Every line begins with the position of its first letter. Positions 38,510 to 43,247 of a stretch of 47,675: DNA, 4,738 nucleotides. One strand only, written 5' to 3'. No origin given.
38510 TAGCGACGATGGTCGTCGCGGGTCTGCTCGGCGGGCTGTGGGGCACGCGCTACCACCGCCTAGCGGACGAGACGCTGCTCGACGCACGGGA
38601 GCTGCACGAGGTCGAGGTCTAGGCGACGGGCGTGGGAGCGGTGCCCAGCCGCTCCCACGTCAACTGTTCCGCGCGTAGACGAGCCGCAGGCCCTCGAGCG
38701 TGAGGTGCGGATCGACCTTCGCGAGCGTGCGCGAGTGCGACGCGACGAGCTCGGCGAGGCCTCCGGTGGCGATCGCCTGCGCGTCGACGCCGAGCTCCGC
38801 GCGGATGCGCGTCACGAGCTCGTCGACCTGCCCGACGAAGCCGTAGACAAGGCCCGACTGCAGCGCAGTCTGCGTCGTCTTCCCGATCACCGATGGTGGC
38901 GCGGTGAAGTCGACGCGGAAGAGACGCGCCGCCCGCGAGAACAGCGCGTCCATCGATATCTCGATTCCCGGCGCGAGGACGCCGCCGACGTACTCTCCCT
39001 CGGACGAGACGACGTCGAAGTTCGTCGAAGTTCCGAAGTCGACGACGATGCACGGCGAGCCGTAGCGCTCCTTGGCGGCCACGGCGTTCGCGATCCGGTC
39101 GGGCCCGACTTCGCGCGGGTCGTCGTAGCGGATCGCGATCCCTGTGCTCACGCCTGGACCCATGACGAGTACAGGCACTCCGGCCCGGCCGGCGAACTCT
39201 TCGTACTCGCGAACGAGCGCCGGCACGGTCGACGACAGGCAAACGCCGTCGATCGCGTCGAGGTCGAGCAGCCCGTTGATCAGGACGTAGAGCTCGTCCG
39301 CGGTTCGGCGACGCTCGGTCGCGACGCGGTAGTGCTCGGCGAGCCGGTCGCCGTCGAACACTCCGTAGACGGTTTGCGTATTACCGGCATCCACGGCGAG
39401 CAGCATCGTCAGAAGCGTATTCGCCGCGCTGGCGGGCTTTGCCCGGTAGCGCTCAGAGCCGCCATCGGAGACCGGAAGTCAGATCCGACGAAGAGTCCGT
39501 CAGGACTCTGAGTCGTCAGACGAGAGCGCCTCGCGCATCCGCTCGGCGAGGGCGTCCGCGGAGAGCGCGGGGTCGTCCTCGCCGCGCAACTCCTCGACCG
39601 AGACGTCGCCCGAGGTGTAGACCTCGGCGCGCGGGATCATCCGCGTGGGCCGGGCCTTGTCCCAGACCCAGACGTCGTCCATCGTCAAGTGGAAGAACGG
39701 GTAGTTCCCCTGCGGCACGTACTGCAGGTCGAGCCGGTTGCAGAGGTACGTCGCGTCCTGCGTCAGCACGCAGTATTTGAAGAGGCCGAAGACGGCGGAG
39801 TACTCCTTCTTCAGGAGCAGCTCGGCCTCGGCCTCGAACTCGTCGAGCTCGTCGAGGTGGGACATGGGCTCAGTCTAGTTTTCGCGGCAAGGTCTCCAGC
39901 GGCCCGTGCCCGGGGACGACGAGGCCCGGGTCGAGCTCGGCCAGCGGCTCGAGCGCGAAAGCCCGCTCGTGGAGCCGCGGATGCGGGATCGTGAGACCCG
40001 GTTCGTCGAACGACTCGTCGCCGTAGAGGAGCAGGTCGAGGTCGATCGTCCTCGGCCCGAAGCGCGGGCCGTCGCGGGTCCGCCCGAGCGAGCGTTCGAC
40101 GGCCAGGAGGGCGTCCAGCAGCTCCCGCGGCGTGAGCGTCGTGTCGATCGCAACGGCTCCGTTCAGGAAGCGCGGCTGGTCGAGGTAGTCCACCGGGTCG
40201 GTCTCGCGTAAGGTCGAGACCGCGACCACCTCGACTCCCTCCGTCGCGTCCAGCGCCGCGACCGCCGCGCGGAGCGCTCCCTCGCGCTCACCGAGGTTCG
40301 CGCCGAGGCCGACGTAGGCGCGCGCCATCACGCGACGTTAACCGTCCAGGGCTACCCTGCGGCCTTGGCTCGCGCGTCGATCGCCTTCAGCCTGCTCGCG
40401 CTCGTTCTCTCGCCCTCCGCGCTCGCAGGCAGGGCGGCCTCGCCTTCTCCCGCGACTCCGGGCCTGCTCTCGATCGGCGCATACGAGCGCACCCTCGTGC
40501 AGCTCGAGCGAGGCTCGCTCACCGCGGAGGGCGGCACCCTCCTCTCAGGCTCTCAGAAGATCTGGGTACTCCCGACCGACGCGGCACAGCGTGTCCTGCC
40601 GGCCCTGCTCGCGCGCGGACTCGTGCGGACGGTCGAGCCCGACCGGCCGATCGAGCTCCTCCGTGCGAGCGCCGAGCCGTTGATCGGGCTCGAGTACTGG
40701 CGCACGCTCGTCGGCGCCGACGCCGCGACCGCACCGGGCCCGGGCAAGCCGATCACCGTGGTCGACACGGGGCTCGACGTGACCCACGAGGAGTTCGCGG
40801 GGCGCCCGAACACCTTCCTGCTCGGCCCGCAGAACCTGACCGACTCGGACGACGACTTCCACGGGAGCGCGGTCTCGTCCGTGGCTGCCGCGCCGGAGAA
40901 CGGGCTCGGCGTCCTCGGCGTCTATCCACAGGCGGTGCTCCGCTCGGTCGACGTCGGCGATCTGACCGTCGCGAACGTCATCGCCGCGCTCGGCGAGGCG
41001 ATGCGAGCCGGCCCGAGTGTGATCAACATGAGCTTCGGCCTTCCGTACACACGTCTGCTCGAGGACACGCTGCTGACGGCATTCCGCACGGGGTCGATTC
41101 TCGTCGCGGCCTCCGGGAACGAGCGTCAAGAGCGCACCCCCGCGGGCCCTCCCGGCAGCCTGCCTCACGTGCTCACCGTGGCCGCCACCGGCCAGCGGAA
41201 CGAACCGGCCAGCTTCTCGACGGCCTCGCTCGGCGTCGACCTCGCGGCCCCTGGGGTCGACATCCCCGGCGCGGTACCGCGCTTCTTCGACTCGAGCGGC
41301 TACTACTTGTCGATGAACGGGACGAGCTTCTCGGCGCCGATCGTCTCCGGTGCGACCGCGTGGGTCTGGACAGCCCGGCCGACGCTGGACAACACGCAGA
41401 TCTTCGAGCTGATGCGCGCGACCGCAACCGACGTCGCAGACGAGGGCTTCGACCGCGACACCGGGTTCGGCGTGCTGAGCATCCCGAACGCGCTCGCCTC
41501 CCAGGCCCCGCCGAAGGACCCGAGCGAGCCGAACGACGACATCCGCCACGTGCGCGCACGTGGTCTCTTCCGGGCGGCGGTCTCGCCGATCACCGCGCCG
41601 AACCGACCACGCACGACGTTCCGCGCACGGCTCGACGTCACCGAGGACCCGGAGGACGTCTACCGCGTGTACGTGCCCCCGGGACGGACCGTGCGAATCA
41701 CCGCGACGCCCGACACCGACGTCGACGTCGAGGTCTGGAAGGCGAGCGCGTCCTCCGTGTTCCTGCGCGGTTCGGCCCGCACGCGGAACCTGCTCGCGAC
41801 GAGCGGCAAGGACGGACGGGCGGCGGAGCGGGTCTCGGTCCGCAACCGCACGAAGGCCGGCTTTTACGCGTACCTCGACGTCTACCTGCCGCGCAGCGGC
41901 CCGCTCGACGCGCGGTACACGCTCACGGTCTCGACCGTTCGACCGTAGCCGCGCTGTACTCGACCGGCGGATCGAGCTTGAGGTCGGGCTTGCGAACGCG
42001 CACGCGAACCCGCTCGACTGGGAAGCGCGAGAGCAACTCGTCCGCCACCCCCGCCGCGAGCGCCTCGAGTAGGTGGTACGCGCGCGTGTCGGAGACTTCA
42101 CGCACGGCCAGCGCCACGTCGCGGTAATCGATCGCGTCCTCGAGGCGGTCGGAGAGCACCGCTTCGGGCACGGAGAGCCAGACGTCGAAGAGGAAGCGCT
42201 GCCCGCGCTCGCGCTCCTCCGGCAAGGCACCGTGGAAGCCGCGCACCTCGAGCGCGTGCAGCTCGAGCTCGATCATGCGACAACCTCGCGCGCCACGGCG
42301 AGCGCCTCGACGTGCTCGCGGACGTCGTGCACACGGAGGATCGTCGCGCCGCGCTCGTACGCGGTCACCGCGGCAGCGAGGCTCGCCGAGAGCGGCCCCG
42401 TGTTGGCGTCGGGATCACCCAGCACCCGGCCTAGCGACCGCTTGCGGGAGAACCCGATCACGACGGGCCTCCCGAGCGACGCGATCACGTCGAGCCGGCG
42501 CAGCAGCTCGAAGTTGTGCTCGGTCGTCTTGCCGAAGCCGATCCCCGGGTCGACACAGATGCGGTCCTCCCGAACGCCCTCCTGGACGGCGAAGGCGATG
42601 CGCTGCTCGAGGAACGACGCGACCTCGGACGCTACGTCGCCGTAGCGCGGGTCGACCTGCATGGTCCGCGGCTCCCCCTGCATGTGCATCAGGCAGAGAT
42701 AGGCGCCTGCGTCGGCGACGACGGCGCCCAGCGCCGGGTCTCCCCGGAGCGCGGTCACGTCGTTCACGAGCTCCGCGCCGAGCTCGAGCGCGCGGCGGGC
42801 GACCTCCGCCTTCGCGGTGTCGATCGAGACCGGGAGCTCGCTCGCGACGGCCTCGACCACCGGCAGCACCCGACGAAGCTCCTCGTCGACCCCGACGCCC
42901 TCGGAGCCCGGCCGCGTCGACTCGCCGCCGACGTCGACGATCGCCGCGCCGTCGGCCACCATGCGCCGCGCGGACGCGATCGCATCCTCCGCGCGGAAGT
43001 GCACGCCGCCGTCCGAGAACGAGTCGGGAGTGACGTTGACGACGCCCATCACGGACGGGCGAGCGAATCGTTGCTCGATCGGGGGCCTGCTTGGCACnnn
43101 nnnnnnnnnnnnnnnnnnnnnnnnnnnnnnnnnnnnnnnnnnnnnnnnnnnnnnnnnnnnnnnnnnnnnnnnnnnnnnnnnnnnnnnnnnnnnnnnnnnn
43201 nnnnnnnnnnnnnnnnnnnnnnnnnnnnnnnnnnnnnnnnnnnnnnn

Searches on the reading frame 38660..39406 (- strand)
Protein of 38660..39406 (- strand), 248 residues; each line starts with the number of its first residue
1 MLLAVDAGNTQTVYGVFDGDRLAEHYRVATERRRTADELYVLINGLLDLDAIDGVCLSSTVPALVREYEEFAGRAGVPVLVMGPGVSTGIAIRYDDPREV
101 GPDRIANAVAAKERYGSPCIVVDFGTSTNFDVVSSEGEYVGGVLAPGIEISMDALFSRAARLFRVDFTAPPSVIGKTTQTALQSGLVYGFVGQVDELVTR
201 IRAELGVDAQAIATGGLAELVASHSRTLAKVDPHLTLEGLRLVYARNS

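Call 26: search_protein_families(library=pfam, proteins=[window:38660-39406:-], max_evalue=0.001)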
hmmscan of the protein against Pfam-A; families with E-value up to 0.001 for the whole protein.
window:38660-39406:- (248 aa): 1 family
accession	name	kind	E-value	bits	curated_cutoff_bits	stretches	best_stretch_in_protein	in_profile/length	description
PF03309.20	Pan_kinase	-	4.5e-67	226.3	24.7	1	2-200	1-205/205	Type III pantothenate kinase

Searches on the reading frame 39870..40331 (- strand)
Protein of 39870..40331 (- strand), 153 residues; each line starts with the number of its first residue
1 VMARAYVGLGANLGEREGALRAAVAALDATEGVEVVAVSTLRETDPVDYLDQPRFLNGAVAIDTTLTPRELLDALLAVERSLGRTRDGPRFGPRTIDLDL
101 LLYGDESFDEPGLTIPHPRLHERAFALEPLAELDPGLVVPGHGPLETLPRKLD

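Call 27: search_protein_families(library=pfam, proteins=[window:39870-40331:-], max_evalue=0.001)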
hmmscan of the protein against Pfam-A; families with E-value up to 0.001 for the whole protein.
window:39870-40331:- (153 aa): 1 family
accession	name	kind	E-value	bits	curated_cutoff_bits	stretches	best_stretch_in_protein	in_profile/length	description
PF01288.25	HPPK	-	3.2e-39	134.3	25.7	1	6-135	1-116/116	7,8-dihydro-6-hydroxymethylpterin-pyrophosphokinase (HPPK)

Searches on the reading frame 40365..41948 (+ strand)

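Call 27: search_protein_families(library=pfam, proteins=[window:40365-41948:+], max_evalue=0.001)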
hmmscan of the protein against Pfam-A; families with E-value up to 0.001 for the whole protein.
window:40365-41948:+ (527 aa): 1 family
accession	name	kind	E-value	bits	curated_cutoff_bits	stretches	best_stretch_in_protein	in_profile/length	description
PF00082.27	Peptidase_S8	-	8.4e-39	134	21.8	1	130-369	6-288/288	Subtilase family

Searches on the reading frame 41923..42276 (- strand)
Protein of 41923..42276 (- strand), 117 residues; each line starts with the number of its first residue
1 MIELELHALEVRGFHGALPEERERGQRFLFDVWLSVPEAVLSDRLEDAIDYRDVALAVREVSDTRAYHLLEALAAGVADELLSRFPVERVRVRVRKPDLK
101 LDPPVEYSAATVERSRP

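Call 27: search_protein_families(library=pfam, proteins=[window:41923-42276:-], max_evalue=0.001)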
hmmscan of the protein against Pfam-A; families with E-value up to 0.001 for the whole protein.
window:41923-42276:- (117 aa): 1 family
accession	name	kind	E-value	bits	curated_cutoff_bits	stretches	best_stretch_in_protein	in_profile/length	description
PF02152.23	FolB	-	1e-27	97.3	31.8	1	5-111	2-111/113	Dihydroneopterin aldolase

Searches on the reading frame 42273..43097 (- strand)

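Call 27: search_protein_families(library=pfam, proteins=[window:42273-43097:-], max_evalue=0.001)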
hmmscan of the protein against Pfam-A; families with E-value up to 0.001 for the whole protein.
window:42273-43097:- (274 aa): 1 family
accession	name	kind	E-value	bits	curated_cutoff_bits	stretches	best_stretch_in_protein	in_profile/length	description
PF00809.28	Pterin_bind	-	1.5e-80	270.8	25.5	1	17-257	1-244/244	Pterin binding enzyme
